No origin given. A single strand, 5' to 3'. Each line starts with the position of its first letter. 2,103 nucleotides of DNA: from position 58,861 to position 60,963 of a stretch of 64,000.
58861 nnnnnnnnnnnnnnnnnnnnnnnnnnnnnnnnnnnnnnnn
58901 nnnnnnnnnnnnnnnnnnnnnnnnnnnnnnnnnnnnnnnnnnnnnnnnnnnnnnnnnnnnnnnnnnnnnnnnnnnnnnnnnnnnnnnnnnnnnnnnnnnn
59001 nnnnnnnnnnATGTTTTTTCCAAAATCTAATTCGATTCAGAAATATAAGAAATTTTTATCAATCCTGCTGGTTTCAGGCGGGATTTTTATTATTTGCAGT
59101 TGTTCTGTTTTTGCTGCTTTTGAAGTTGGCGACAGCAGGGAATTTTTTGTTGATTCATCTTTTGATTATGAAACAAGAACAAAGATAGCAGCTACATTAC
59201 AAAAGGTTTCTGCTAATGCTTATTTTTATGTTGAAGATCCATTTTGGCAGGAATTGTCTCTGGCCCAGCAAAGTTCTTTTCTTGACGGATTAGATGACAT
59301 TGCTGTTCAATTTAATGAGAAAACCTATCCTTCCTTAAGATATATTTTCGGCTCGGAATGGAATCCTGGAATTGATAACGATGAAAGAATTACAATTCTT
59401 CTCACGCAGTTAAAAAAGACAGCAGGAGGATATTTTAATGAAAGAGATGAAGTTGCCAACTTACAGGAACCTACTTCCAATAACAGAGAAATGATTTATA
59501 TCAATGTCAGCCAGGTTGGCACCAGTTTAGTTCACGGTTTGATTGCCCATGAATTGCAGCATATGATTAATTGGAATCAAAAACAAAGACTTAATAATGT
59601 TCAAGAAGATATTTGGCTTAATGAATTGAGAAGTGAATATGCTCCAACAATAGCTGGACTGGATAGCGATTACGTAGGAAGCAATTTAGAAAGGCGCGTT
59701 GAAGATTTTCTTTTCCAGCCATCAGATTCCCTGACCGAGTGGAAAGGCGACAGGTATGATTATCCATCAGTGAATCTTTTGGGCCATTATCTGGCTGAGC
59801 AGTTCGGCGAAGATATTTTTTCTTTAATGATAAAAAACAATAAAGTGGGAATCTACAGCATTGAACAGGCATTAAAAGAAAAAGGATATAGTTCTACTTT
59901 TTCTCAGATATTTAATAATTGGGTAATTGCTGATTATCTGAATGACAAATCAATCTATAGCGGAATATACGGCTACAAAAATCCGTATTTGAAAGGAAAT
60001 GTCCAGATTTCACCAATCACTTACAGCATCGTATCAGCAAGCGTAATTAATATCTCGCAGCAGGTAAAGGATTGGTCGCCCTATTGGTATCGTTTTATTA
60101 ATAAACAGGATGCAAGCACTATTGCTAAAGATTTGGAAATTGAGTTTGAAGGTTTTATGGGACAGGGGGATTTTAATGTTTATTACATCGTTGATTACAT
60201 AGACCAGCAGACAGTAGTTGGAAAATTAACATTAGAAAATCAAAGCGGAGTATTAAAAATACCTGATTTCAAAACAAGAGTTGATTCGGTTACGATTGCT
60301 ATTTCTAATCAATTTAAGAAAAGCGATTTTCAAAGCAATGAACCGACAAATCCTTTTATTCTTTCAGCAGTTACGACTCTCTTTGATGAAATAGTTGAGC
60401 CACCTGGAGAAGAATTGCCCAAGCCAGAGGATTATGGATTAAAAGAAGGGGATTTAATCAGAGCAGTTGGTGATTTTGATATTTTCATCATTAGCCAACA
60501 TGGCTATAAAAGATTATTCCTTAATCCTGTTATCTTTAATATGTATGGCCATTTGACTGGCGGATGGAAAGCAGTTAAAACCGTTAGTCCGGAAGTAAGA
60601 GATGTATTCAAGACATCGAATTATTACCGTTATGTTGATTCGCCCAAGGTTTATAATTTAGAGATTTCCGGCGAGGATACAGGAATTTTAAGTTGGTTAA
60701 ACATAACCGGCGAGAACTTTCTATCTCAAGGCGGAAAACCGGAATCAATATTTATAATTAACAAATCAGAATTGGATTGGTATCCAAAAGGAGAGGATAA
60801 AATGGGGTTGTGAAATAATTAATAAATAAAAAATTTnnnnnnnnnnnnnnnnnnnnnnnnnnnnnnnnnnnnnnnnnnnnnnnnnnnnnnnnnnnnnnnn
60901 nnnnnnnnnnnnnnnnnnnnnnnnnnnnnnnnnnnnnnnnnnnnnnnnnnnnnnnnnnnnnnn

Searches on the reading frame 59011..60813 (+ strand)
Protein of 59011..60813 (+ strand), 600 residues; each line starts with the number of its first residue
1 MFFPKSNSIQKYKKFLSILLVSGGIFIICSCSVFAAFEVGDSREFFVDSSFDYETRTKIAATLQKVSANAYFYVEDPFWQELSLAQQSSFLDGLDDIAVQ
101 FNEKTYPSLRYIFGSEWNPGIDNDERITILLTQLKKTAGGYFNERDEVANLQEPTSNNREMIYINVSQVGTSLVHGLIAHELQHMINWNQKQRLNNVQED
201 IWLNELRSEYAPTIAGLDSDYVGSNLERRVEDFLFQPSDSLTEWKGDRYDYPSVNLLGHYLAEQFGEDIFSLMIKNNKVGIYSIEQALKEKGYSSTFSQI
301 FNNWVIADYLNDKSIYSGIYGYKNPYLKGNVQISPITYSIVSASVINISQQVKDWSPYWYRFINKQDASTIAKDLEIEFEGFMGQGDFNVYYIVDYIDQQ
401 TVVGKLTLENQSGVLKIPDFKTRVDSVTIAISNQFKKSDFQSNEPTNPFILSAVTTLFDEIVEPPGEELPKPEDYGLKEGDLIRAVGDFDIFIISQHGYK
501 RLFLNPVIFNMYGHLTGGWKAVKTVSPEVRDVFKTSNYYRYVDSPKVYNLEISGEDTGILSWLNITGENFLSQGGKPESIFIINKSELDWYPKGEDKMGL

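Call 6: search_protein_families(library=pfam, proteins=[window:59011-60813:+], max_evalue=0.001)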
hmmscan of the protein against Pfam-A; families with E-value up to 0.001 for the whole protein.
window:59011-60813:+ (600 aa): 0 families

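Call 57: search_solved_structures(query=A3, max_evalue=1, show_alignments=1)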
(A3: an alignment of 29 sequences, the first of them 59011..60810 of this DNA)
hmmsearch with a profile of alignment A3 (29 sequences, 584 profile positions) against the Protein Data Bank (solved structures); distinct sequences matched with E-value up to 1: 9.
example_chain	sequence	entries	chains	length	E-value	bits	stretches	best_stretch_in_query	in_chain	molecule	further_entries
7bb8_A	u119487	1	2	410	2.5e-16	62.5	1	29-324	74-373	Neutral metalloprotease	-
6tjh_A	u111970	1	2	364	0.0054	18.5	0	530-554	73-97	Cake9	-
6tji_A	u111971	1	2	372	0.0063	18.3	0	530-555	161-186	Cake10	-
6tjg_A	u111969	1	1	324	0.0083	17.9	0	530-554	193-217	Cake8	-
6tjf_A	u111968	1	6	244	0.052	15.3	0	530-555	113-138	Cake6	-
9o19_W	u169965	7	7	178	0.15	13.7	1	444-526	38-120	ATP synthase subunit delta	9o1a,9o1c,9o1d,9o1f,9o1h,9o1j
6tje_A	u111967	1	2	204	0.2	13.4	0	530-554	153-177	Cake5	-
7awz_A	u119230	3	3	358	0.2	13.4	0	531-547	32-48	Scone-E | SconeE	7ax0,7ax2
9sda_c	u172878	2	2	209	0.63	11.7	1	341-473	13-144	Small ribosomal subunit protein uS3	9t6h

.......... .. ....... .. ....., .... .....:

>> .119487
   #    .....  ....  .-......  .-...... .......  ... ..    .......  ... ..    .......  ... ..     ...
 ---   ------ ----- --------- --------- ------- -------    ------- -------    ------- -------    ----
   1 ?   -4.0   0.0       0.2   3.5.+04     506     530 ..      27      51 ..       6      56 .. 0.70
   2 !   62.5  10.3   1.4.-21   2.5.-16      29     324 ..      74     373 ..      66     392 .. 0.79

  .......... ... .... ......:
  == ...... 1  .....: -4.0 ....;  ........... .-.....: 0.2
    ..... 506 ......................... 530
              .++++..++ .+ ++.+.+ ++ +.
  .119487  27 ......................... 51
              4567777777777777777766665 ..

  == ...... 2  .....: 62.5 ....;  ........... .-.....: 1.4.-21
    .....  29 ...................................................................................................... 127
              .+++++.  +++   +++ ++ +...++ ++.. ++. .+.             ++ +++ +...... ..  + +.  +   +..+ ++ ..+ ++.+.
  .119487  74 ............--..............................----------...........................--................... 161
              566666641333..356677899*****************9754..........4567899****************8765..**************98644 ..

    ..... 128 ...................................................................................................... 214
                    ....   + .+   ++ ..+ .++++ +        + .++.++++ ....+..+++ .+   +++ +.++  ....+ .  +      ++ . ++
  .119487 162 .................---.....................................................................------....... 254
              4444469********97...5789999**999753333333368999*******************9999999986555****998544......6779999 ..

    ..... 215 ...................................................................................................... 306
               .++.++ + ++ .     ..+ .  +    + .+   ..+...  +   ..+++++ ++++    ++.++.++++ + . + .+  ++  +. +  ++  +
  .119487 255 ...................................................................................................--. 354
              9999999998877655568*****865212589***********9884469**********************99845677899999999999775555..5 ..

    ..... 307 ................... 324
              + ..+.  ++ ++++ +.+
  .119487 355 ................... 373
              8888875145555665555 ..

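Call 58: search_protein_families(library=pfam, alignment_id=A3, max_evalue=1)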
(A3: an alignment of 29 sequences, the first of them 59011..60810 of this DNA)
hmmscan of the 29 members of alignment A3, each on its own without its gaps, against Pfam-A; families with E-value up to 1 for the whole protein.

A. member 1, window:59011-60810:+ (600 aa): 1 family
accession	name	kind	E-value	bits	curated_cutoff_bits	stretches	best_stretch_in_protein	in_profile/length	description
PF15957.10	Comm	-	0.13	13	27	1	18-41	17-40/110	Commissureless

B. families by the number of members that match (of 29 scanned): 28 families (the first 25 are shown)
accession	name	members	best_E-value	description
PF01471.23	PG_binding_1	4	2.9e-12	Putative peptidoglycan binding domain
PF10026.15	DUF2268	3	0.0066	Predicted Zn-dependent protease (DUF2268)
PF06005.17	ZapB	3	0.021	Cell division protein ZapB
PF06114.19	Peptidase_M78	2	0.041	IrrE N-terminal-like domain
PF10263.15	SprT-like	2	0.09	SprT-like family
PF09374.15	PG_binding_3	1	0.0075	Predicted Peptidoglycan domain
PF05923.17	APC_r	1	0.012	APC repeat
PF19228.4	DUF5881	1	0.015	Family of unknown function (DUF5881)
PF01863.23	YgjP-like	1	0.018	YgjP-like, metallopeptidase domain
PF14282.11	FlxA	1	0.03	FlxA-like protein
PF13591.12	MerR_2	1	0.041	MerR HTH family regulatory protein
PF04361.18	DUF494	1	0.049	Protein of unknown function (DUF494)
PF17962.7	bMG6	1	0.075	Bacterial macroglobulin domain 6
PF07090.17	GATase1_like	1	0.087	Putative glutamine amidotransferase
PF13517.12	FG-GAP_3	1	0.1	FG-GAP-like repeat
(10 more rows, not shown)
